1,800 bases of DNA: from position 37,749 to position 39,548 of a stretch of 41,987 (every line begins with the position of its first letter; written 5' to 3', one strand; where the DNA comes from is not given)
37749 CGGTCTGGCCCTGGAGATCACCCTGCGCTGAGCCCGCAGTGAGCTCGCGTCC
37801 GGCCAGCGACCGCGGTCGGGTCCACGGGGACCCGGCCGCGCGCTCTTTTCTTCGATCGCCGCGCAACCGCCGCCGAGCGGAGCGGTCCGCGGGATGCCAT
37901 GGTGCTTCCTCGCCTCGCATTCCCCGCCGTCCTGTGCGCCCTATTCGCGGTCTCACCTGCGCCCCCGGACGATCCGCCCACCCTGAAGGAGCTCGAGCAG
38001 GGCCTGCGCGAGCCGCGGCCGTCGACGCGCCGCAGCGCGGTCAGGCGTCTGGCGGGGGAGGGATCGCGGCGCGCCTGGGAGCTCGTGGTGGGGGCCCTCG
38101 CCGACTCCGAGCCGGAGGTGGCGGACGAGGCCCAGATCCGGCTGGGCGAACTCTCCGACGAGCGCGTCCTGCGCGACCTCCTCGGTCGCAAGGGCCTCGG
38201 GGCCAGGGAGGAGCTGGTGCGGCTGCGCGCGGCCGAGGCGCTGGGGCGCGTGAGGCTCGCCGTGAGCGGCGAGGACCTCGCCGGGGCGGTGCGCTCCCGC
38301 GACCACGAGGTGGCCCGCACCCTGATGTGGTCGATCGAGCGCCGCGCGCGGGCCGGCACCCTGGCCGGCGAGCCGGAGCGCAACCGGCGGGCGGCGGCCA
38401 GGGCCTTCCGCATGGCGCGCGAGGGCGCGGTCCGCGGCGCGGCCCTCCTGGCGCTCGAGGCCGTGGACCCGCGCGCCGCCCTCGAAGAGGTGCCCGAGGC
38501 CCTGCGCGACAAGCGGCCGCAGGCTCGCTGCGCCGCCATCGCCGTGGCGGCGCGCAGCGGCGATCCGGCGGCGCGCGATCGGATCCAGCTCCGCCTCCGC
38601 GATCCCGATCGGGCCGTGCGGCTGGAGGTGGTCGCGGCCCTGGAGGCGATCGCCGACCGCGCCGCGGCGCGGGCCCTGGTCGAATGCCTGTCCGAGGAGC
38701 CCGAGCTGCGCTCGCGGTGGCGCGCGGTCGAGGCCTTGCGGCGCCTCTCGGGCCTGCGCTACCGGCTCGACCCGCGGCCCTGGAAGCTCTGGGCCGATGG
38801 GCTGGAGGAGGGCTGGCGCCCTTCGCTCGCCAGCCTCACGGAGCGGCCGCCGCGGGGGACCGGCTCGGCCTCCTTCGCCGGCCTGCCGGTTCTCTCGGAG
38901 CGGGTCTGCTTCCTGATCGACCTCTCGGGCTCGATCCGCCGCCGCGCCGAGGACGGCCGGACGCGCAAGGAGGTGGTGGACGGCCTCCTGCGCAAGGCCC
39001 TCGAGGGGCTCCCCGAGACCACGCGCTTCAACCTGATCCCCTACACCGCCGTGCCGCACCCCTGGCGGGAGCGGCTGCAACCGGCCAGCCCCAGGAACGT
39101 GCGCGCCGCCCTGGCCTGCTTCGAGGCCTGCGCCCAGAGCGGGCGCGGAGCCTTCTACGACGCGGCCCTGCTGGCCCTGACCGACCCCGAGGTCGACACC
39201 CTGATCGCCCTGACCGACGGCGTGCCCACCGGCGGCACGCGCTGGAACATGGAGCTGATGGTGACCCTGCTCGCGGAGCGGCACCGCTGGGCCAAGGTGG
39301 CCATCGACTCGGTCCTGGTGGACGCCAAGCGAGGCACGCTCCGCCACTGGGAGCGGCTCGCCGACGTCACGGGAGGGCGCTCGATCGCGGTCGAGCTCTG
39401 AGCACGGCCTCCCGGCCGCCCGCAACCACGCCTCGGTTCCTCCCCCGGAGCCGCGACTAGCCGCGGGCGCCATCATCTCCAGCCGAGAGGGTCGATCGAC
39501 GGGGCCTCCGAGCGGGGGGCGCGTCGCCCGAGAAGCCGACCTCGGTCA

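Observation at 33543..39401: ECF sigma / ZAS–TM–HEAT anti-sigma / secreted 597-aa unknown protein / secreted HEAT–vWA protein module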

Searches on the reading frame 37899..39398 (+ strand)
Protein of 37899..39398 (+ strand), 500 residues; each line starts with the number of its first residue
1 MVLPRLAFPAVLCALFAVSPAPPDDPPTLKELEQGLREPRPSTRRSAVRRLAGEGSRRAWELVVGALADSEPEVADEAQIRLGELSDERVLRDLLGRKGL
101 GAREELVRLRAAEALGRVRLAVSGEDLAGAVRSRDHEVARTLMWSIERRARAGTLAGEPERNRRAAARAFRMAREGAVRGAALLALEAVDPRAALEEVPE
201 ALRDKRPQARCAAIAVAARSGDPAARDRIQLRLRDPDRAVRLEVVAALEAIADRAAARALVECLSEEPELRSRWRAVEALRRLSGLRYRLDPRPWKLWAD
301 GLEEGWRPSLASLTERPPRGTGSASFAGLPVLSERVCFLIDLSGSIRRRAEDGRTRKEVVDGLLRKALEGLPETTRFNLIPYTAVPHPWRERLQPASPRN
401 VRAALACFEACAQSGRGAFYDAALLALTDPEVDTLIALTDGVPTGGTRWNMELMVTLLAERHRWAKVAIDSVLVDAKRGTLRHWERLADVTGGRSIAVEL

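Call 7: search_protein_families(library=pfam, proteins=[window:37899-39398:+], max_evalue=1)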
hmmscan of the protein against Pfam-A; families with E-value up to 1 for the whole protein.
window:37899-39398:+ (500 aa): 4 families
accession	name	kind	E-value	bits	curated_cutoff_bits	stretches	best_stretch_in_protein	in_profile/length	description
PF13646.12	HEAT_2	-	8.8e-17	61.6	27.7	4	201-281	7-88/88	HEAT repeats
PF13768.12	VWA_3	-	0.00039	20.9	27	1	335-447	2-112/155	von Willebrand factor type A domain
PF13519.12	VWA_2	-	0.013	16.5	27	1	337-424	2-82/107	von Willebrand factor type A domain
PF20168.4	PDS5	-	0.27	9.4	27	1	212-258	309-355/1053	Sister chromatid cohesion protein PDS5 protein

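Call 8: search_protein_families(library=ncbifam, proteins=[window:37899-39398:+], max_evalue=1)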
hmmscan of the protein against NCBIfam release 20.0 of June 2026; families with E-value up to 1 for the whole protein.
window:37899-39398:+ (500 aa): 5 families
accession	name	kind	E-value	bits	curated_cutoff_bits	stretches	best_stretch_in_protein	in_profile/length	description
NF010374.0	PRK13800.1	equivalog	2.8e-07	29.2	1196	1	25-285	620-868/898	fumarate reductase/succinate dehydrogenase flavoprotein subunit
NF045915.1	PhycobilmeDegNblB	equivalog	2.2e-06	27.4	300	2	178-266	115-202/214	phycobilisome degradation protein NblB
NF045662.1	DVU0298_fam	equivalog_domain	0.00025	20.7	75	1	84-146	20-75/213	DVU0298 family protein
TIGR03788.1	marine_srt_targ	equivalog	0.16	10.3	551.65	1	332-428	270-360/629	marine proteobacterial sortase target protein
NF007244.0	PRK09687.1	equivalog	0.8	8.9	275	0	160-250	127-220/285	putative lyase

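Call 60: find_homologous_proteins(query=window:37899-39398:+)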
Query window:37899-39398:+ (500 aa): 265 proteins with E <= 0.001 among 8000 candidates; the best 120 are listed.
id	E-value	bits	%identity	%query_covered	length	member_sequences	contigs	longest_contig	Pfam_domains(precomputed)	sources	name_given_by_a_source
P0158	0.0e+0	1060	100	100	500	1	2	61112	PF13646.13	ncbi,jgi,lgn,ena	-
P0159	3.3e-136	473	56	99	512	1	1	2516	PF13768.13,PF13646.13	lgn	-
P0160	1.6e-129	451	51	95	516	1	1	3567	PF13646.13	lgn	-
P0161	2.4e-129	450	51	99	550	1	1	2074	PF13768.13,PF02985.29,PF13646.13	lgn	-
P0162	2.6e-128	447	54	93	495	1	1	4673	PF13768.13,PF02985.29,PF13519.13,PF13646.13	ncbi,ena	-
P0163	6.3e-127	442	49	100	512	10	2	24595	PF12717.14,PF02985.29,PF13646.13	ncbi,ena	-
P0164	2.8e-126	440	53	94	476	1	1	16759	PF02985.29,PF13513.13,PF13646.13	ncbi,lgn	-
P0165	6.5e-125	436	51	99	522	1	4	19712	PF02985.29,PF13646.13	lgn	-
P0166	8.5e-125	435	50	94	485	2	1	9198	PF02985.29,PF13646.13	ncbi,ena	-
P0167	2.8e-124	434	52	94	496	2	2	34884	PF02985.29,PF13646.13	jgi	-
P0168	4.7e-123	430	49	97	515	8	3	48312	PF02985.29,PF13646.13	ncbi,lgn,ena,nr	ncbi:MAG: hypothetical protein CMJ87_02605 [Planctomycetes bacterium]|nr:hypothetical protein [Planc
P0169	5.6e-123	429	48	98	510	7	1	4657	PF12717.14,PF02985.29,PF13646.13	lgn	-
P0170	9.1e-123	429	50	95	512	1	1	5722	PF13768.13,PF13646.13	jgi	jgi:HEAT repeat protein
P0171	1.3e-122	428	49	95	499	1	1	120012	PF02985.29,PF13646.13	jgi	jgi:HEAT repeat protein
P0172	3.0e-122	427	49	98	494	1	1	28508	PF13768.13,PF13646.13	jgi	jgi:HEAT repeat protein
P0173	3.8e-122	427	49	99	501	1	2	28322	PF13768.13,PF02985.29,PF13646.13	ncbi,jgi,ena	-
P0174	1.2e-121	425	50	92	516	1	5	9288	PF13768.13,PF13646.13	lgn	-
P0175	3.0e-120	420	50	98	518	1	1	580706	PF02985.29,PF13646.13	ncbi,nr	ncbi:MAG: hypothetical protein IPJ19_09215 [Planctomycetes bacterium]|nr:hypothetical protein [Planc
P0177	1.1e-119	419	49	97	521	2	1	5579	PF13768.13,PF02985.29,PF13646.13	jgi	jgi:HEAT repeat protein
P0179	4.6e-119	417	48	96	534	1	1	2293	PF13768.13,PF02985.29,PF13646.13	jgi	jgi:hypothetical protein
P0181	2.4e-118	414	49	96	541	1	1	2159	PF13768.13,PF02985.29,PF13646.13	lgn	-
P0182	2.5e-118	414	50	94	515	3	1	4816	PF13768.13,PF13646.13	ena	-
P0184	5.9e-118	413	48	95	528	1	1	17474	PF13768.13,PF02985.29,PF13646.13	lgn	-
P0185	6.5e-118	413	49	96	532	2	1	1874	PF13768.13,PF13646.13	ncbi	-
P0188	2.3e-117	411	48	94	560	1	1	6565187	PF13768.13,PF13646.13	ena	-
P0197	2.9e-115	404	50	94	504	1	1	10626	PF13768.13,PF13646.13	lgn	-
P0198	3.1e-115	404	48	99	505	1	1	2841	PF13768.13,PF12717.14,PF02985.29,PF13646.13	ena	-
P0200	6.6e-115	403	47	100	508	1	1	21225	PF13768.13,PF13646.13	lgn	-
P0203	2.5e-114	401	46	100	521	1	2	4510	PF13768.13,PF02985.29,PF13646.13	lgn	-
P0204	2.6e-114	401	46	94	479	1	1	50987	PF13768.13,PF13646.13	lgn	-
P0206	3.9e-114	400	46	96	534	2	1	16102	PF13768.13,PF02985.29,PF13646.13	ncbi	-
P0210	2.5e-113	398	49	95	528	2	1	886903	PF13646.13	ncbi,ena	-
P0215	1.5e-112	395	47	95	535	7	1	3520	PF13768.13,PF13646.13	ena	-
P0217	3.1e-112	394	48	97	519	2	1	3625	PF13768.13,PF02985.29,PF13646.13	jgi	-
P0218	7.2e-112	393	51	93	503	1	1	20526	PF13768.13,PF02985.29,PF13646.13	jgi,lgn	-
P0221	2.7e-111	391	47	97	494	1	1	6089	PF13768.13,PF13646.13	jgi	jgi:HEAT repeat protein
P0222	1.4e-110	389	47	96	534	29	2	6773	PF13768.13,PF13646.13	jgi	jgi:hypothetical protein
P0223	2.6e-110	388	49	92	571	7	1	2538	PF13768.13,PF02985.29,PF13646.13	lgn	-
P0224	2.6e-110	388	46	95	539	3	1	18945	PF13768.13,PF02985.29,PF13646.13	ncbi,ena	-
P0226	4.5e-110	387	48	94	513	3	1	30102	PF13768.13,PF13646.13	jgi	jgi:HEAT repeat protein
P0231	8.8e-110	386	49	90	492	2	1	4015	PF13768.13,PF13646.13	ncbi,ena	-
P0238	6.5e-109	383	48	93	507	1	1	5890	PF13768.13,PF13646.13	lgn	-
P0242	5.2e-108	380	47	94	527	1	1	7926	PF13768.13,PF13646.13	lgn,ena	-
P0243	6.1e-108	380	47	94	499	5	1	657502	PF13768.13,PF13646.13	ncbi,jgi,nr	ncbi:MAG TPA: HEAT repeat domain-containing protein [Planctomycetota bacterium]|jgi:HEAT repeat prot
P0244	7.1e-108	380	46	95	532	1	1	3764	PF13768.13,PF13646.13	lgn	-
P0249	1.4e-107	379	46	95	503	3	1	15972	PF13768.13,PF02985.29,PF13646.13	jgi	jgi:HEAT repeat protein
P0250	1.7e-107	378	44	95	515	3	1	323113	PF13768.13,PF13646.13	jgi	jgi:HEAT repeat protein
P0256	4.4e-106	374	45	99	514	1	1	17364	PF13768.13,PF13646.13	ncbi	-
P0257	1.2e-105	372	45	95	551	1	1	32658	PF13768.13,PF13646.13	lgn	-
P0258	1.5e-105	372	43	95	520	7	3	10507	PF13768.13,PF02985.29,PF13646.13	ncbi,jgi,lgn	ncbi:MAG: HEAT repeat protein [Gammaproteobacteria bacterium]|jgi:HEAT repeat protein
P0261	2.3e-105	371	48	94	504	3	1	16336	PF13768.13,PF13646.13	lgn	-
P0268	1.4e-104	369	45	95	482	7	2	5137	PF13768.13,PF02985.29,PF13646.13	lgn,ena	-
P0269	2.5e-104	368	47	95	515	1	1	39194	PF13768.13,PF12717.14,PF02985.29,PF13646.13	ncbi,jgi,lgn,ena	-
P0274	4.5e-103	364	46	94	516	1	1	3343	PF13768.13,PF13646.13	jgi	jgi:HEAT repeat protein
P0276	1.1e-102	362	46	94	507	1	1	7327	PF13768.13,PF13646.13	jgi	jgi:HEAT repeat protein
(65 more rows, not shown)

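Call 61: find_encoding_contigs(protein=P0210, flank=6000, max_places=2)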
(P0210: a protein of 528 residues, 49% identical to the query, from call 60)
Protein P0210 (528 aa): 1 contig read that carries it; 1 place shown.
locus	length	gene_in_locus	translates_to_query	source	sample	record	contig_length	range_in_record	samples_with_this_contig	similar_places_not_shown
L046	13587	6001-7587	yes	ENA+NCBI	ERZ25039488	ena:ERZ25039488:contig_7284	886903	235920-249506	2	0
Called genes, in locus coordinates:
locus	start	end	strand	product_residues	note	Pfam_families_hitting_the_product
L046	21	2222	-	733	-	PF09286:Pro-kuma_activ, PF00082:Peptidase_S8 (weak)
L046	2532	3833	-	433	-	PF05977:MFS_3, PF07690:MFS_1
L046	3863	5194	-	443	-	-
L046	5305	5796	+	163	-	-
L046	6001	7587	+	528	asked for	PF13646:HEAT_2 (faint)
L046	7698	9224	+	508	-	PF00881:Nitroreductase, PF14512:TM1586_NiRdase (faint), PF00881:Nitroreductase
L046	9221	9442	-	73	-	-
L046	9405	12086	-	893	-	PF00675:Peptidase_M16, PF05193:Peptidase_M16_C, PF00675:Peptidase_M16, PF05193:Peptidase_M16_C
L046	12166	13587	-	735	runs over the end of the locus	PF10670:DUF4198 (faint), PF13715:CarbopepD_reg_2 (faint), PF22904:NOMO1-like_2nd (faint), PF13620:CarboxypepD_reg (weak)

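Call 62: find_encoding_contigs(protein=P0158, flank=3000, max_places=2)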
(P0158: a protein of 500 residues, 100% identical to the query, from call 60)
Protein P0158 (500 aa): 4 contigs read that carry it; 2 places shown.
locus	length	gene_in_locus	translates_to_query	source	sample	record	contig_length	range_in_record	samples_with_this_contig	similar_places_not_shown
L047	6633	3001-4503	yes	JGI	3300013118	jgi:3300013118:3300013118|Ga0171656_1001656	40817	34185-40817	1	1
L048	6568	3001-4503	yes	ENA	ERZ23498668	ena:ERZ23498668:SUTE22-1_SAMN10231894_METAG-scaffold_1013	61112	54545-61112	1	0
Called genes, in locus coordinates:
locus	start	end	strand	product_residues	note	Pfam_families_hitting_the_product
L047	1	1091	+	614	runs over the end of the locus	PF13490:zf-HC2 (weak)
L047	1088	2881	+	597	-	-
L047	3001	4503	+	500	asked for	PF13646:HEAT_2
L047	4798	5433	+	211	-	-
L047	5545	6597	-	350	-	-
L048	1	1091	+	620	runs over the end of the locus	PF13490:zf-HC2 (weak)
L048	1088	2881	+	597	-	-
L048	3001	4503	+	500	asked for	PF13646:HEAT_2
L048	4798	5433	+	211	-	-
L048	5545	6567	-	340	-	?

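Call 63: find_encoding_contigs(protein=P0175, flank=6000, max_places=2)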
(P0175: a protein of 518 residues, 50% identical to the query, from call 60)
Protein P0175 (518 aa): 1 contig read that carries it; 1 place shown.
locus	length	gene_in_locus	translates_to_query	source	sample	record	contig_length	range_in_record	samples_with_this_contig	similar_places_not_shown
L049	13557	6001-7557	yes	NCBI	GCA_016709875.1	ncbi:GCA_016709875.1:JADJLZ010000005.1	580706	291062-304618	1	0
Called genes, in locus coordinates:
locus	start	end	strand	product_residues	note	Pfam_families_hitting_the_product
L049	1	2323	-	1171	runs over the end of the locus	PF00069:Pkinase, PF07714:PK_Tyr_Ser-Thr, PF25047:Beta-prop_TEP1_2nd (faint), PF00400:WD40 (faint), PF12894:ANAPC4_WD40 (faint), PF23381:Beta-prop_IFT122_1st, PF25175:Beta-prop_WDR5 (weak), PF23414:Beta-prop_EML_2 (weak), +8 more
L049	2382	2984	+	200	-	PF07638:Sigma70_ECF, PF04542:Sigma70_r2, PF08281:Sigma70_r4_2 (weak)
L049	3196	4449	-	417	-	PF05977:MFS_3, PF07690:MFS_1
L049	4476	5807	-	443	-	-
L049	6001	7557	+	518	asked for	PF02985:HEAT (faint), PF13646:HEAT_2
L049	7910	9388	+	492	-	PF00881:Nitroreductase, PF14512:TM1586_NiRdase (faint), PF00881:Nitroreductase, PF13489:Methyltransf_23 (weak)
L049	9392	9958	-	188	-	PF00440:TetR_N, PF16925:TetR_C_13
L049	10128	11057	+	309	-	PF11583:AurF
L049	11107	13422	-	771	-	PF05193:Peptidase_M16_C, PF00675:Peptidase_M16, PF05193:Peptidase_M16_C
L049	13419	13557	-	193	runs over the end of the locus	PF00675:Peptidase_M16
